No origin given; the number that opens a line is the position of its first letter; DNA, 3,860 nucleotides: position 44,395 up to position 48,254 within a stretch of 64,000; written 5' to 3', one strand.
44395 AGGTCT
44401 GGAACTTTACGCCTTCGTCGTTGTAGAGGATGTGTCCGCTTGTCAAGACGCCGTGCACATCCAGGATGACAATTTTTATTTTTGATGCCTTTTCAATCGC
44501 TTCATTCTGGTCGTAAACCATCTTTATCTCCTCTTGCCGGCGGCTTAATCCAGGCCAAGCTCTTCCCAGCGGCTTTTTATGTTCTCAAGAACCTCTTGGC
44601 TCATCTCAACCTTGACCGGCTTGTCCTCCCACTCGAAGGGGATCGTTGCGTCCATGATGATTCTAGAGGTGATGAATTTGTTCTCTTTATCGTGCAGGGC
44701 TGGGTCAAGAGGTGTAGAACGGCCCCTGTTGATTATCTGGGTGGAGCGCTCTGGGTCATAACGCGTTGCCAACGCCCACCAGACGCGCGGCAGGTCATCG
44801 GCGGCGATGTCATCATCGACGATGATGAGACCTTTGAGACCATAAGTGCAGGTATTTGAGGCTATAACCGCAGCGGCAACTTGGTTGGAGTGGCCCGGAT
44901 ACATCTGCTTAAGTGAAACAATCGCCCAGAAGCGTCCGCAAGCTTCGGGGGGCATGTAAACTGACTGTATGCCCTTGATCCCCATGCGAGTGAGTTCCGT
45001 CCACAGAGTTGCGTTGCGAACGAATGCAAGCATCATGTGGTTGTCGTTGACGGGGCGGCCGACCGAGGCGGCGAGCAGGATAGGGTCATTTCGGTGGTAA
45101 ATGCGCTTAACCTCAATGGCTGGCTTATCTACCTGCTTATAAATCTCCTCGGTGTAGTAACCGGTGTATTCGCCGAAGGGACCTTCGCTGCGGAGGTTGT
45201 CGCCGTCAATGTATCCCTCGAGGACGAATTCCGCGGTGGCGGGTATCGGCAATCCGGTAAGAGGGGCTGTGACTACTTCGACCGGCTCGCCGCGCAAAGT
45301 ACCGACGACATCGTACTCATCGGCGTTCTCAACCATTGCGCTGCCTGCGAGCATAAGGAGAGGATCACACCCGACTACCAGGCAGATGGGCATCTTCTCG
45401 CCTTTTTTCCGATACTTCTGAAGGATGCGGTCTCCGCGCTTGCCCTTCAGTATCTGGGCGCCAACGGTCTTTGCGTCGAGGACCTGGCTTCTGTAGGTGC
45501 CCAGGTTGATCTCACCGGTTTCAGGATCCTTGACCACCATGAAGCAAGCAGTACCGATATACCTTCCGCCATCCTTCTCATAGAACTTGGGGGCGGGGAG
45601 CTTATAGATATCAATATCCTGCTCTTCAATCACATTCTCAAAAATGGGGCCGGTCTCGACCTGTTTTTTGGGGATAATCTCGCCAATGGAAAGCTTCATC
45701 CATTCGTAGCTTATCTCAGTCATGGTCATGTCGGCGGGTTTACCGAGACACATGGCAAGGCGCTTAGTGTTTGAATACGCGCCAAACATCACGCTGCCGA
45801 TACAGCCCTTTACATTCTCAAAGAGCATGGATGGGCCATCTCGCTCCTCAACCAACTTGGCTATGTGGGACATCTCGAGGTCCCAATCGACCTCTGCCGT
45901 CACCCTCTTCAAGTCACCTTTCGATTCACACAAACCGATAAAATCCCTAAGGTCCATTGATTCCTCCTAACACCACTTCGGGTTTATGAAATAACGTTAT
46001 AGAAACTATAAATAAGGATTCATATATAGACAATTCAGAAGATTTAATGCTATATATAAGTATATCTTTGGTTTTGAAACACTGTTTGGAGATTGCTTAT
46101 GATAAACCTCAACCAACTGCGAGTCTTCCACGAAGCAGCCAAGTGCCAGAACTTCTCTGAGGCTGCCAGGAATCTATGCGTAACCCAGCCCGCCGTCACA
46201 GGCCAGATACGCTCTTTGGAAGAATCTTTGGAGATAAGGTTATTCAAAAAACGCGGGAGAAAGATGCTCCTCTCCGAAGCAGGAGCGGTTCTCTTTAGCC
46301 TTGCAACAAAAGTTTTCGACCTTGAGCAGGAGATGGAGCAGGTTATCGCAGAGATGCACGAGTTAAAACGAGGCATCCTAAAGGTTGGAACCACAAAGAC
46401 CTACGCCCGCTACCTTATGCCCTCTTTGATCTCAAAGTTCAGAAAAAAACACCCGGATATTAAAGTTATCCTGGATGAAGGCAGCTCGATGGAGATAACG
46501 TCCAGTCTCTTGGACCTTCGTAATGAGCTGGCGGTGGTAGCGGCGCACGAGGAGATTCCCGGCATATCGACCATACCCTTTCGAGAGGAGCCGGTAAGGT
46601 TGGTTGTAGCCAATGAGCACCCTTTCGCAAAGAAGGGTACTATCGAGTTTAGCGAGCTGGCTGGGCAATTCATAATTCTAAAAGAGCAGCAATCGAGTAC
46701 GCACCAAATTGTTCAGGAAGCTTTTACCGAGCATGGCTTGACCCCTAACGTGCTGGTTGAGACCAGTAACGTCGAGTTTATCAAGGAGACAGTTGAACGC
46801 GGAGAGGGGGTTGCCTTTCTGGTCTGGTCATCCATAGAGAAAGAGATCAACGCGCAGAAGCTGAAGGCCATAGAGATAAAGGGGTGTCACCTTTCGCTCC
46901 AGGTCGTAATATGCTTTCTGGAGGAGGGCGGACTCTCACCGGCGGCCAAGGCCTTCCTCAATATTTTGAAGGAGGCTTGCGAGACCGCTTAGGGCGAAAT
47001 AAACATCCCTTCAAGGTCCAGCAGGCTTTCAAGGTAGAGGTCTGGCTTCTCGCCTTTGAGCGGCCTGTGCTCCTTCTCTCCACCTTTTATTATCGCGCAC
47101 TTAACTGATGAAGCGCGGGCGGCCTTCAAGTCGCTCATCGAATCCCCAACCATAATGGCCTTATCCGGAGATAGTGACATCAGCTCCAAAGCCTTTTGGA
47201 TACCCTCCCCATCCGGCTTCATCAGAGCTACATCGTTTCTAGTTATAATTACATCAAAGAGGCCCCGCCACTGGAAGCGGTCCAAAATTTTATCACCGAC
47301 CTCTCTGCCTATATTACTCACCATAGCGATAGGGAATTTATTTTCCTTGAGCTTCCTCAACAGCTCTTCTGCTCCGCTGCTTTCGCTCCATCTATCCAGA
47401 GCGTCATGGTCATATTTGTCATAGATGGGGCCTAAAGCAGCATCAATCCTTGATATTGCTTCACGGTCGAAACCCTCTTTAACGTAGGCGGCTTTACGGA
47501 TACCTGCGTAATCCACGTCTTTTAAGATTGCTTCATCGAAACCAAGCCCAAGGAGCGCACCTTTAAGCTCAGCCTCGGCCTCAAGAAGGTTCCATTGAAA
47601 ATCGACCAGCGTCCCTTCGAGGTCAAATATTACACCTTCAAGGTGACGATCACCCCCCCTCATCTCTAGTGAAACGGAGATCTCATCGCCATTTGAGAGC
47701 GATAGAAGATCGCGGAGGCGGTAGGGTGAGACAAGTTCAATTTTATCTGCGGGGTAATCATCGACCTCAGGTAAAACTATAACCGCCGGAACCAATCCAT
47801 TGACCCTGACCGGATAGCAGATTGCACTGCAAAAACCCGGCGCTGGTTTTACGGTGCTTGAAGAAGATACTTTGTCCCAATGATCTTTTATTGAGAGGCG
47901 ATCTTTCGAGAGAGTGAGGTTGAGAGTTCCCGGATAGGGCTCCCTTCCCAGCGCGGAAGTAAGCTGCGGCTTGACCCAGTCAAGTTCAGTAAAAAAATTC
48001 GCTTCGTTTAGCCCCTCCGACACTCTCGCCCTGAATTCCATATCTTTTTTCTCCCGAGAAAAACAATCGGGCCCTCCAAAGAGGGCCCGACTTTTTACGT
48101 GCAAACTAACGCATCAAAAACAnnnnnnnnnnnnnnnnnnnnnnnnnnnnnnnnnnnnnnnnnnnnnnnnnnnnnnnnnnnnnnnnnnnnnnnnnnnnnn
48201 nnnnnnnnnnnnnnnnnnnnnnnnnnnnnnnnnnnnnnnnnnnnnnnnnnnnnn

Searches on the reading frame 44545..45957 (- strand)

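Call 36: search_protein_families(library=pfam, proteins=[window:44545-45957:-], max_evalue=0.00001)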
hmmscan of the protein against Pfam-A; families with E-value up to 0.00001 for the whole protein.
window:44545-45957:- (470 aa): 3 families
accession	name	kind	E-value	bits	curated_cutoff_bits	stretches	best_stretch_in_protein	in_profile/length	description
PF01977.22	UbiD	-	1.8e-65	220.4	23.3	1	100-302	3-206/206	3-octaprenyl-4-hydroxybenzoate carboxy-lyase Rift-related domain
PF20696.2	UbiD_C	-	2.9e-33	115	24.2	1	307-437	1-127/127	3-octaprenyl-4-hydroxybenzoate carboxy-lyase C-terminal domain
PF20695.2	UbiD_N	-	4.7e-20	71.9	24.3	1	8-83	2-75/78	3-octaprenyl-4-hydroxybenzoate carboxy-lyase N-terminal domain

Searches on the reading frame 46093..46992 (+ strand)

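Call 68: search_protein_families(library=pfam, proteins=[window:46093-46992:+], max_evalue=0.000001)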
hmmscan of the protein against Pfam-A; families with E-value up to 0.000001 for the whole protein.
window:46093-46992:+ (299 aa): 2 families
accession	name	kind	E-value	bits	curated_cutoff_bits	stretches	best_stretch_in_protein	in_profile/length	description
PF03466.25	LysR_substrate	-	3.6e-45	154.3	28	1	90-296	2-208/209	LysR substrate binding domain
PF00126.33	HTH_1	-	1.6e-20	73.2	26.6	1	6-64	1-59/60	Bacterial regulatory helix-turn-helix protein, lysR family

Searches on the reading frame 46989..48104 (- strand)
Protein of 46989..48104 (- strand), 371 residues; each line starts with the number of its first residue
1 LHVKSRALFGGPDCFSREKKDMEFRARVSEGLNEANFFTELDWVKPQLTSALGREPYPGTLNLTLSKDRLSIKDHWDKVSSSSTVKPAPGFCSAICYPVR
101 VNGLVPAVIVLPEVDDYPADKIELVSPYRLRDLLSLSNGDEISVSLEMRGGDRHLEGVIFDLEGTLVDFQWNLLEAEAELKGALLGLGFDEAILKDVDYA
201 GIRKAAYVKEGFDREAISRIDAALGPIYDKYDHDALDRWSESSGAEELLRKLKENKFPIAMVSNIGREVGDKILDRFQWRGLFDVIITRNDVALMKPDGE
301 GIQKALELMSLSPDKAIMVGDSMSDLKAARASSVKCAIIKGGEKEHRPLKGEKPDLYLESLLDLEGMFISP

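Call 68: search_protein_families(library=pfam, proteins=[window:46989-48104:-], max_evalue=0.000001)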
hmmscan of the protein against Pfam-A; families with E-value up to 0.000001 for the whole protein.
window:46989-48104:- (371 aa): 4 families
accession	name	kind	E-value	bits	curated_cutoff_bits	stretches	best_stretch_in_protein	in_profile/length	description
PF01982.22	CTP-dep_RFKase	-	4.7e-28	98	25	1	28-145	1-120/121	Domain of unknown function DUF120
PF13419.12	HAD_2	-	9.4e-26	91.4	23.8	1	158-338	1-177/178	Haloacid dehalogenase-like hydrolase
PF00702.32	Hydrolase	-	2.2e-23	84.1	26.4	1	157-331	3-189/191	haloacid dehalogenase-like hydrolase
PF13242.12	Hydrolase_like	-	1.5e-08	34.8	22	1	296-364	4-75/75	HAD-hyrolase-like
